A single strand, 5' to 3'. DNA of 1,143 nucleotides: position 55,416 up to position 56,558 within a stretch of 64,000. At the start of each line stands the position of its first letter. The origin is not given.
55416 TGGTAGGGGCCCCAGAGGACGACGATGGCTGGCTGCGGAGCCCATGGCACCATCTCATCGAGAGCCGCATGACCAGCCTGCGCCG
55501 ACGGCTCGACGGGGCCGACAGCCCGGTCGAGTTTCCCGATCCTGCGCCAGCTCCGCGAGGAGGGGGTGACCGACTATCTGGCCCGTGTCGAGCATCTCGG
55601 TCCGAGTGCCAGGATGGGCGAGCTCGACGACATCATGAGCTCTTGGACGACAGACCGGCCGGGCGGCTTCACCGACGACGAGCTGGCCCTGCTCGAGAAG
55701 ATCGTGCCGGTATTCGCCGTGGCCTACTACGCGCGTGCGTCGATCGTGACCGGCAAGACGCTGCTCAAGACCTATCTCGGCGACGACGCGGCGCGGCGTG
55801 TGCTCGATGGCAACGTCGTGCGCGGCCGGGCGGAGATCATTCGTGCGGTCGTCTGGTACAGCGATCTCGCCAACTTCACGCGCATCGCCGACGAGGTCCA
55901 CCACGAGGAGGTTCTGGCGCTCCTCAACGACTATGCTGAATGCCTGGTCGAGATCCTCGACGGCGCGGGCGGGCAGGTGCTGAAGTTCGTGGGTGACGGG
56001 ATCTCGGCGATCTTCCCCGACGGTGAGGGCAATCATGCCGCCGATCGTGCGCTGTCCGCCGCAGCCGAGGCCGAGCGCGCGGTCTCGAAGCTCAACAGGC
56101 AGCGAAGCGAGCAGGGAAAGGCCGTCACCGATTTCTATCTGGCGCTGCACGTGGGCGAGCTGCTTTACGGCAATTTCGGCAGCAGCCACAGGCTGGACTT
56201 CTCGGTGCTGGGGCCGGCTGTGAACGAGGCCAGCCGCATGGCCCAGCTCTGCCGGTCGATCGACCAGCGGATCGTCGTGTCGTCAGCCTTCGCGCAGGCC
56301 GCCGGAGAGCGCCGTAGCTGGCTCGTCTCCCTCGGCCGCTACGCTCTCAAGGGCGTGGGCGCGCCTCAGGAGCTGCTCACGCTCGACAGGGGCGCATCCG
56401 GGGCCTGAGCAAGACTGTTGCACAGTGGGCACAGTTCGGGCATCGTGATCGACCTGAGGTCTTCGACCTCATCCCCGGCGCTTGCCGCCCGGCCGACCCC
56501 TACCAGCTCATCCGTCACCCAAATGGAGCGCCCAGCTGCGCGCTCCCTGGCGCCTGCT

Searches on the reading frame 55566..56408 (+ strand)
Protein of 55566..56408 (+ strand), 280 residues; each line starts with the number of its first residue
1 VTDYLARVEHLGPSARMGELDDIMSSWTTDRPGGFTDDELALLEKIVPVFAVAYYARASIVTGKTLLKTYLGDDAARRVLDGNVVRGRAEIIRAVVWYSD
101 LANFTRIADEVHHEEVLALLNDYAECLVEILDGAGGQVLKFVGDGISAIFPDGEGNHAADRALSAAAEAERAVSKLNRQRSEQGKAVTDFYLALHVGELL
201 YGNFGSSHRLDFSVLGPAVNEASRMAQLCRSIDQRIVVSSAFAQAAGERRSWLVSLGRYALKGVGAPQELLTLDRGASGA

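Call 5: search_protein_families(library=pfam, proteins=[window:55566-56408:+], max_evalue=0.01)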
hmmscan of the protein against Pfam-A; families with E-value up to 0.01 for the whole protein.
window:55566-56408:+ (280 aa): 1 family
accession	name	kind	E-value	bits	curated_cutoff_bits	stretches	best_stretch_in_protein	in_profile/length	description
PF00211.25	Guanylate_cyc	-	4.7e-09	36.5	21.9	1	96-264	11-173/183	Adenylate and Guanylate cyclase catalytic domain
